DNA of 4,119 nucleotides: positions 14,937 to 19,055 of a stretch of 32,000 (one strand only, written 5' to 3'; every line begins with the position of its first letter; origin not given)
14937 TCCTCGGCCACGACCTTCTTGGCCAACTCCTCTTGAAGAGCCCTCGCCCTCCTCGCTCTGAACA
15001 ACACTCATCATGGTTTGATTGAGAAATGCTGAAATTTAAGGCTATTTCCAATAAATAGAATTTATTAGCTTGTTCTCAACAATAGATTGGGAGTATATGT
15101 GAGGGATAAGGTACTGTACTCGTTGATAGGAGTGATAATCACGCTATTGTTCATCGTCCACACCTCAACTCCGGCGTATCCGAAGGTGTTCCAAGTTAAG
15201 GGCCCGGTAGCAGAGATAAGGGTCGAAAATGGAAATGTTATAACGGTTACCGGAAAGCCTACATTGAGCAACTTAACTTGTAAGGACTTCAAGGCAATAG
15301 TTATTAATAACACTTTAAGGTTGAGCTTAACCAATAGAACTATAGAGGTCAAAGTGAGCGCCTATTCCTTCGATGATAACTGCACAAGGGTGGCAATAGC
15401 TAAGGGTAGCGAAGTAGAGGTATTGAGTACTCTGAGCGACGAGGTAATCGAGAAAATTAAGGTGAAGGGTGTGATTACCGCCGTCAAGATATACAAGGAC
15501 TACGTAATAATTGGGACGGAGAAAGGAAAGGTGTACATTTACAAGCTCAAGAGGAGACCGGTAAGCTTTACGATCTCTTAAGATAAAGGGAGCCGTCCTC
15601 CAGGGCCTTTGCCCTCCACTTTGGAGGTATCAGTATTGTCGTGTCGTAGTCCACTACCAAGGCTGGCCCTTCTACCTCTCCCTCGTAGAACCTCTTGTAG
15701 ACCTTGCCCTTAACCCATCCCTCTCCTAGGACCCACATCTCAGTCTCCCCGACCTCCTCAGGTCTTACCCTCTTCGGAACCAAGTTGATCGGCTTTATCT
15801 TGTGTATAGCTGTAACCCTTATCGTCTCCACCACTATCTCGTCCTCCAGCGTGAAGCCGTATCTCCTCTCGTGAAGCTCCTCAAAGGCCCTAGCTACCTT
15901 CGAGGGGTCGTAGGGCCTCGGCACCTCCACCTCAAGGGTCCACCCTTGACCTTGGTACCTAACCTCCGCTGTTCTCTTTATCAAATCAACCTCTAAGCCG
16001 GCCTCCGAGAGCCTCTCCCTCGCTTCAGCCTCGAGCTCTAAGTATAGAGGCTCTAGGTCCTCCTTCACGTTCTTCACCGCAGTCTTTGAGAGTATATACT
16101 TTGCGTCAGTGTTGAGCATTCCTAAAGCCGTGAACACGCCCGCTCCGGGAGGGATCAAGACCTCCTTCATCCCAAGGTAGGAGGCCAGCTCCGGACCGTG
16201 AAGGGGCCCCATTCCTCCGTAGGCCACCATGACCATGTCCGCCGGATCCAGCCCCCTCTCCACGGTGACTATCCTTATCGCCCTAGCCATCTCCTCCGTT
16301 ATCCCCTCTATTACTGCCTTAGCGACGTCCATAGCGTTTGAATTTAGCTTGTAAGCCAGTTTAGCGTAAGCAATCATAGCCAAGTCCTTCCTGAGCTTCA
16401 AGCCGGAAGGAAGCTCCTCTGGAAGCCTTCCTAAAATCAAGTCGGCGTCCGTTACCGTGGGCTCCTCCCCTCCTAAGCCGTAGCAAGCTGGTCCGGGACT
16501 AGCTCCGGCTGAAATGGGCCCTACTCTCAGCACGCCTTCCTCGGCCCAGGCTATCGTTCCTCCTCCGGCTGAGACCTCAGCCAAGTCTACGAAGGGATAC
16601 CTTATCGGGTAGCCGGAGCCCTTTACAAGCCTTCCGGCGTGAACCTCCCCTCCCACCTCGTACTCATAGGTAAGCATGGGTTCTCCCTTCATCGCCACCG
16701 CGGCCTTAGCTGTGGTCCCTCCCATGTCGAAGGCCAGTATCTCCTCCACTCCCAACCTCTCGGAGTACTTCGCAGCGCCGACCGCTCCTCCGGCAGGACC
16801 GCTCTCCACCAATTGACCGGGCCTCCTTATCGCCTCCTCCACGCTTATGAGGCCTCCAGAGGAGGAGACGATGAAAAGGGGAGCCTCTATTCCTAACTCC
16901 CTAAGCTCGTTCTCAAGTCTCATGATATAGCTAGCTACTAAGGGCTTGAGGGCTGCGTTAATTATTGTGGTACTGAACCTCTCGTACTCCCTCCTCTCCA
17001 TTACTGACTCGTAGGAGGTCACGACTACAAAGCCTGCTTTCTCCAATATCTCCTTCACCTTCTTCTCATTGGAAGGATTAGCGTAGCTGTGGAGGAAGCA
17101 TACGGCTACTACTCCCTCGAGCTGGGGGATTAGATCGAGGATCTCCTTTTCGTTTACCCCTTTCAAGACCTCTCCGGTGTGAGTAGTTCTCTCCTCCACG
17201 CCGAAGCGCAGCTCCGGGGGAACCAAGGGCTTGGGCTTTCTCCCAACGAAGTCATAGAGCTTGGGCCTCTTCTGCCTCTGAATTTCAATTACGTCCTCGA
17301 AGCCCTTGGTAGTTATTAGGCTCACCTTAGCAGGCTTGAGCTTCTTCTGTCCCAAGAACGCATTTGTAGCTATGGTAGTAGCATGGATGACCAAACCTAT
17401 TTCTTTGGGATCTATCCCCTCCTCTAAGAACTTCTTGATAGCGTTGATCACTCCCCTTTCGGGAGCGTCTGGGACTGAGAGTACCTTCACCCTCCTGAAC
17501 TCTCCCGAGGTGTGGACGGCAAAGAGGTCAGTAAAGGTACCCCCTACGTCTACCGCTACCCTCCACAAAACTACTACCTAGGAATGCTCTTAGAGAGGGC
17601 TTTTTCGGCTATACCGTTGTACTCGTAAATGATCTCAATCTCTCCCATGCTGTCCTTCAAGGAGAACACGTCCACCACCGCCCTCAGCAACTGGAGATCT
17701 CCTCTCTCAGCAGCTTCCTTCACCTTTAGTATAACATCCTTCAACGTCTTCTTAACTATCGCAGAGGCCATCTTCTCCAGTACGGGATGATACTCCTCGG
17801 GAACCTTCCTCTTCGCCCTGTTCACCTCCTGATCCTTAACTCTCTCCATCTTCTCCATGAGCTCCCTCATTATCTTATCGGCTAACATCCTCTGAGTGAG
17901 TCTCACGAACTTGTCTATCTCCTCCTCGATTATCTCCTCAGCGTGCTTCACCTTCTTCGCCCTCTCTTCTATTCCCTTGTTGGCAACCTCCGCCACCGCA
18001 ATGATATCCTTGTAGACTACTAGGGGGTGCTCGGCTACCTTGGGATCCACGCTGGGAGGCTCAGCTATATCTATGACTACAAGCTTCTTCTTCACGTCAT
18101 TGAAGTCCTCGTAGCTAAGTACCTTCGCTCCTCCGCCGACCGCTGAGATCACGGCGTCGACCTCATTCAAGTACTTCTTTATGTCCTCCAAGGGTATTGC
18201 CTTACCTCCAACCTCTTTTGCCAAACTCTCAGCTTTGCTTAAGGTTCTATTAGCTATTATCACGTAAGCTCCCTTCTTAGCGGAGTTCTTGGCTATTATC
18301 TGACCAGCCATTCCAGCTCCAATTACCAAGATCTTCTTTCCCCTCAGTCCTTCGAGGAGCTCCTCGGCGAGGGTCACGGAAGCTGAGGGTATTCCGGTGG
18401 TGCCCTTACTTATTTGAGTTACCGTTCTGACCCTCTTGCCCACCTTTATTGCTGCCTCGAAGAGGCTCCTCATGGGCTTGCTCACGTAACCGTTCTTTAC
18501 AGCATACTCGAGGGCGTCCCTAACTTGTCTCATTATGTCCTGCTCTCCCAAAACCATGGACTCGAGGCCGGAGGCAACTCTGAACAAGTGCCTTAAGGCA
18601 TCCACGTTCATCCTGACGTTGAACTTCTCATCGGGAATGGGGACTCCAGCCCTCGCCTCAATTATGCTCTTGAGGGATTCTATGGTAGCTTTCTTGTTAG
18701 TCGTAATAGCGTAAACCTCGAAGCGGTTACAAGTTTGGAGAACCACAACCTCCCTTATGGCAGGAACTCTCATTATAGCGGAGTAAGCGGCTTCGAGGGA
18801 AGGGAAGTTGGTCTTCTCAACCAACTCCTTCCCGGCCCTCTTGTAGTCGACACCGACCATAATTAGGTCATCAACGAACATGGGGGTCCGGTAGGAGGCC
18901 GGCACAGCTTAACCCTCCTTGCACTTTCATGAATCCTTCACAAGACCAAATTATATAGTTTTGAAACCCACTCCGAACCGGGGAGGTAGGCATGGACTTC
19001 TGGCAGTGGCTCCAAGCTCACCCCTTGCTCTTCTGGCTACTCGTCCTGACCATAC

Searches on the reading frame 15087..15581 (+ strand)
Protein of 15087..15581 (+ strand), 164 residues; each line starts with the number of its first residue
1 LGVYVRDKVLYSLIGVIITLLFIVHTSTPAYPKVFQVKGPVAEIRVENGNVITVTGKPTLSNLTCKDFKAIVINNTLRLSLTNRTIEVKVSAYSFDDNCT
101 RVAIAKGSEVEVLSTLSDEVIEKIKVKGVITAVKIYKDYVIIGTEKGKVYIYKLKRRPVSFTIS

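Call 12: search_protein_families(library=pfam, proteins=[window:15087-15581:+], max_evalue=0.001)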
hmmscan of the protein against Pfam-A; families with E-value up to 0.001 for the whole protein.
window:15087-15581:+ (164 aa): 1 family
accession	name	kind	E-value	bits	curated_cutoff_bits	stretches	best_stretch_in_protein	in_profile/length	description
PF17005.11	WD40_like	-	3.4e-05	23.8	40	1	117-154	72-109/301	WD40-like domain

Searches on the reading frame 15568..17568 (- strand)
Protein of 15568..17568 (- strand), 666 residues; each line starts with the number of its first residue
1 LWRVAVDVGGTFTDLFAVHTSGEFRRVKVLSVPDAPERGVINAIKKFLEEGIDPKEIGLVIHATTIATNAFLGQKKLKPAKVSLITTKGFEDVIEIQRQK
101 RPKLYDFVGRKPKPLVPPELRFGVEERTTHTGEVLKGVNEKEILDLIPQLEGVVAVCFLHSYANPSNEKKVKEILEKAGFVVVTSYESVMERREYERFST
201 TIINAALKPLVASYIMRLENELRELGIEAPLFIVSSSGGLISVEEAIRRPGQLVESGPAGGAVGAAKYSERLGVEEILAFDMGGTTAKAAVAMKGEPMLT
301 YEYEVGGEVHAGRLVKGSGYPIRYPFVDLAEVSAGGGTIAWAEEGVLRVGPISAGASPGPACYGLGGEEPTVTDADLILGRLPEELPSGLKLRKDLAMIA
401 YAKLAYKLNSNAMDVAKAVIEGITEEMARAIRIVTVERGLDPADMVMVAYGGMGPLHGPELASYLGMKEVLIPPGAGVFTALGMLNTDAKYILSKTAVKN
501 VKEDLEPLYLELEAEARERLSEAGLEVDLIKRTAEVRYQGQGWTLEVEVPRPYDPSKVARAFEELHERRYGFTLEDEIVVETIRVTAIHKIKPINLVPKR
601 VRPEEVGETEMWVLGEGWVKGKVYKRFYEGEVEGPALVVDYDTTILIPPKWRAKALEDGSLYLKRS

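Call 12: search_protein_families(library=pfam, proteins=[window:15568-17568:-], max_evalue=0.001)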
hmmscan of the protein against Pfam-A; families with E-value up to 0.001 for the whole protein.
window:15568-17568:- (666 aa): 2 families
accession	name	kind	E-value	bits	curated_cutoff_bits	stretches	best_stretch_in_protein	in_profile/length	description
PF01968.24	Hydantoinase_A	-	4.8e-90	302.2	22.9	1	197-488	1-286/291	Hydantoinase/oxoprolinase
PF05378.19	Hydant_A_N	-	1.7e-52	178.1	25.2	1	3-178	1-175/176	Hydantoinase/oxoprolinase N-terminal region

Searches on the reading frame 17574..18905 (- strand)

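Call 12: search_protein_families(library=pfam, proteins=[window:17574-18905:-], max_evalue=0.001)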
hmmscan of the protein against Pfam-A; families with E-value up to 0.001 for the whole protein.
window:17574-18905:- (443 aa): 10 families
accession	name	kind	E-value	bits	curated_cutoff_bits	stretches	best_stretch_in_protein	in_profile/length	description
PF05201.20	GlutR_N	-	4.5e-39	134.1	27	1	17-163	1-151/151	Glutamyl-tRNAGlu reductase, N-terminal domain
PF01488.26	Shikimate_DH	-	1.1e-27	97.2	24.3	1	179-299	2-130/138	Shikimate / quinate 5-dehydrogenase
PF00745.25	GlutR_dimer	-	3.8e-17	62.9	22.9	1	322-416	2-99/99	Glutamyl-tRNAGlu reductase, dimerisation domain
PF03446.21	NAD_binding_2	-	7.1e-09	36.3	21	1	191-265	1-72/161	NAD binding domain of 6-phosphogluconate dehydrogenase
PF03807.23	F420_oxidored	-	2.4e-07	31.7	21.6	1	191-281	1-92/94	NADP oxidoreductase coenzyme F420-dependent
PF01262.27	AlaDh_PNT_C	-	4e-07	30.1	23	1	185-281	24-129/214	Alanine dehydrogenase/PNT, C-terminal domain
PF02826.25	2-Hacid_dh_C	-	3.2e-06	27.1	25.1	1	182-288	29-134/178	D-isomer specific 2-hydroxyacid dehydrogenase, NAD binding domain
PF03435.24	Sacchrp_dh_NADP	-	0.00019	22.2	25.1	1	192-255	1-75/129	Saccharopine dehydrogenase NADP binding domain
PF07991.19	KARI_N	-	0.00056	20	20.6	0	187-244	2-59/165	Acetohydroxy acid isomeroreductase, NADPH-binding domain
PF00208.27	ELFV_dehydrog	-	0.0009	19.4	23.4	1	180-325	22-161/241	Glutamate/Leucine/Phenylalanine/Valine dehydrogenase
